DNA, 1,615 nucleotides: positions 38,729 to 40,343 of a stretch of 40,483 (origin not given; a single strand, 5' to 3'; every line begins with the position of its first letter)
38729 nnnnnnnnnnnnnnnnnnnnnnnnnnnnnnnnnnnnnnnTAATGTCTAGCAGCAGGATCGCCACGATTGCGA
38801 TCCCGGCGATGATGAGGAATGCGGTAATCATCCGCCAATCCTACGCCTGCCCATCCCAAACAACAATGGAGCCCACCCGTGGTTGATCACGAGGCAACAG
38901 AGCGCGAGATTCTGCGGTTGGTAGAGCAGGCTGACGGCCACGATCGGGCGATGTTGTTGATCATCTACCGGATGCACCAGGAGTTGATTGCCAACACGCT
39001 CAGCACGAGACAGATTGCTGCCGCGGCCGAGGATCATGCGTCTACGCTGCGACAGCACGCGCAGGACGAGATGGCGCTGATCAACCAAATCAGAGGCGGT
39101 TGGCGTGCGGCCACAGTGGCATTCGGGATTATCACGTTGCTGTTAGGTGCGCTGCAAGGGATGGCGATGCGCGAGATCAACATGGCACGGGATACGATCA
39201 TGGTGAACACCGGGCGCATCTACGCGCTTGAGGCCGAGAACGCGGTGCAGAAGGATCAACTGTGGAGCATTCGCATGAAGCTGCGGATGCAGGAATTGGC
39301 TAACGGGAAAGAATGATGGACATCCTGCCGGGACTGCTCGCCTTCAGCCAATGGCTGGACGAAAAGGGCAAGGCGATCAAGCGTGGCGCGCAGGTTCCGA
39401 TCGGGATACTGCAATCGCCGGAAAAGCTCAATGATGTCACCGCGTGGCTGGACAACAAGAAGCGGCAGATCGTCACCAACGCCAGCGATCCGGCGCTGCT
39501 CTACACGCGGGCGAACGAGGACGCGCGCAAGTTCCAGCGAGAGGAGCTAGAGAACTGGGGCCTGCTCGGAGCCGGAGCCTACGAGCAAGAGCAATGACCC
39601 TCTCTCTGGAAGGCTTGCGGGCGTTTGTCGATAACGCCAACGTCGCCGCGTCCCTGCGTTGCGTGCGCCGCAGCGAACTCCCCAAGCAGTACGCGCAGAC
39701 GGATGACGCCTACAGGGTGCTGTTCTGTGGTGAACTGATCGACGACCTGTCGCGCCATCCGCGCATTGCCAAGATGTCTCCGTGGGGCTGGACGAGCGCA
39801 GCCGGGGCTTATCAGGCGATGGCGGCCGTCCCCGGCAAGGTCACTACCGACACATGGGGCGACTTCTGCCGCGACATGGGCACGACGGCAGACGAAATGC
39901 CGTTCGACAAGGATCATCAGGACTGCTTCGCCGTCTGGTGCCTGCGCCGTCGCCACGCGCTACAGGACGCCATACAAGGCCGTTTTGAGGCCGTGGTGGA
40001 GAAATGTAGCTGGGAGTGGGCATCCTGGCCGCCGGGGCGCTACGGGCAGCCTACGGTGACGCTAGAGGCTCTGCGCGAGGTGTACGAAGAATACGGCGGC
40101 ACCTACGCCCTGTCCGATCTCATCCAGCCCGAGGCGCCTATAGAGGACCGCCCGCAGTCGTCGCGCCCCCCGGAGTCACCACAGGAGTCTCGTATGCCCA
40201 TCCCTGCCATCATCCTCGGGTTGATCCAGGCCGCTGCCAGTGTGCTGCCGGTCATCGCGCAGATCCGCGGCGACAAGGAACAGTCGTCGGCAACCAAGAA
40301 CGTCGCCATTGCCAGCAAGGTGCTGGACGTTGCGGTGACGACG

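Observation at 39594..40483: Endolysin ORF lacks a stop codon and reads in frame into the holin, which has its own strong internal start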

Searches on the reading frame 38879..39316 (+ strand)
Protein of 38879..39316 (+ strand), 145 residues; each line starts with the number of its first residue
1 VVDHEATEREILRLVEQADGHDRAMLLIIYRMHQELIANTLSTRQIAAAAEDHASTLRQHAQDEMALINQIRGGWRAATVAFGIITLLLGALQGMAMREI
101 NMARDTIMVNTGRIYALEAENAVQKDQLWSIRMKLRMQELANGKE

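Call 21: search_protein_families(library=phrogs, proteins=[window:38879-39316:+], max_evalue=0.01)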
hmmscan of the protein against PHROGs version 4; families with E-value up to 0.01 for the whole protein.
window:38879-39316:+ (145 aa): 0 families

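Call 22: search_protein_families(library=pfam, proteins=[window:38879-39316:+], max_evalue=0.01)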
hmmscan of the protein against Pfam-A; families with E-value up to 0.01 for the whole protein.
window:38879-39316:+ (145 aa): 0 families

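Call 101: search_protein_families(library=ncbifam, proteins=[window:38879-39316:+], max_evalue=0.1)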
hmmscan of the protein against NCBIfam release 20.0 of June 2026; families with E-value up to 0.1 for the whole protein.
window:38879-39316:+ (145 aa): 0 families

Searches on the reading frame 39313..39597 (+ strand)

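Call 21: search_protein_families(library=phrogs, proteins=[window:39313-39597:+], max_evalue=0.01)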
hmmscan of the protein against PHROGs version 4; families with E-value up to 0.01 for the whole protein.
window:39313-39597:+ (94 aa): 0 families

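Call 22: search_protein_families(library=pfam, proteins=[window:39313-39597:+], max_evalue=0.01)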
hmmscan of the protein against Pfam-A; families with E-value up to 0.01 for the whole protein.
window:39313-39597:+ (94 aa): 1 family
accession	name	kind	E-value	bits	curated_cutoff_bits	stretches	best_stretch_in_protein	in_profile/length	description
PF12123.13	CBD_PlyG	-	0.0036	17.4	28.2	0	37-50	26-39/44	PlyG Cell wall binding domain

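Call 101: search_protein_families(library=ncbifam, proteins=[window:39313-39597:+], max_evalue=0.1)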
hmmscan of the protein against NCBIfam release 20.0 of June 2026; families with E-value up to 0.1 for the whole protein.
window:39313-39597:+ (94 aa): 1 family
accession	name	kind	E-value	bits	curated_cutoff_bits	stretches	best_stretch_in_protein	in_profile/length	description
NF033608.1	type_I_tox_Fst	subfamily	0.097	12.5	26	0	11-20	19-28/28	type I toxin-antitoxin system Fst family toxin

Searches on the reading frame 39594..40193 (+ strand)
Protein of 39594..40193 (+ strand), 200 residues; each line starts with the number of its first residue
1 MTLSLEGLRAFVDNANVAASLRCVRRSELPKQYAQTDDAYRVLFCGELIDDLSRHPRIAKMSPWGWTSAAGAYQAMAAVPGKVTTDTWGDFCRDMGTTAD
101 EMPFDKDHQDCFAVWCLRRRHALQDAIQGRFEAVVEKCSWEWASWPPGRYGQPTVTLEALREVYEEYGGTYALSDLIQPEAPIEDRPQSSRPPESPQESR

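Call 51: search_solved_structures(query=window:39594-40193:+, max_evalue=1, show_alignments=1)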
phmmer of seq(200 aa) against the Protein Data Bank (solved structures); distinct sequences matched with E-value up to 1: 4.
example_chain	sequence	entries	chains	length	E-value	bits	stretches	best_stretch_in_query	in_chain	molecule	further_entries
1am7_A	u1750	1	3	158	6.1e-09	39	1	37-172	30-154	LYSOZYME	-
3d3d_A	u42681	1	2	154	1e-08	38.3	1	37-170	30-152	Lysozyme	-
8kea_A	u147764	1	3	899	0.14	14.9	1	105-165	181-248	hub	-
9uen_Q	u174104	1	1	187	0.32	13.7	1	130-159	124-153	EFCPI-18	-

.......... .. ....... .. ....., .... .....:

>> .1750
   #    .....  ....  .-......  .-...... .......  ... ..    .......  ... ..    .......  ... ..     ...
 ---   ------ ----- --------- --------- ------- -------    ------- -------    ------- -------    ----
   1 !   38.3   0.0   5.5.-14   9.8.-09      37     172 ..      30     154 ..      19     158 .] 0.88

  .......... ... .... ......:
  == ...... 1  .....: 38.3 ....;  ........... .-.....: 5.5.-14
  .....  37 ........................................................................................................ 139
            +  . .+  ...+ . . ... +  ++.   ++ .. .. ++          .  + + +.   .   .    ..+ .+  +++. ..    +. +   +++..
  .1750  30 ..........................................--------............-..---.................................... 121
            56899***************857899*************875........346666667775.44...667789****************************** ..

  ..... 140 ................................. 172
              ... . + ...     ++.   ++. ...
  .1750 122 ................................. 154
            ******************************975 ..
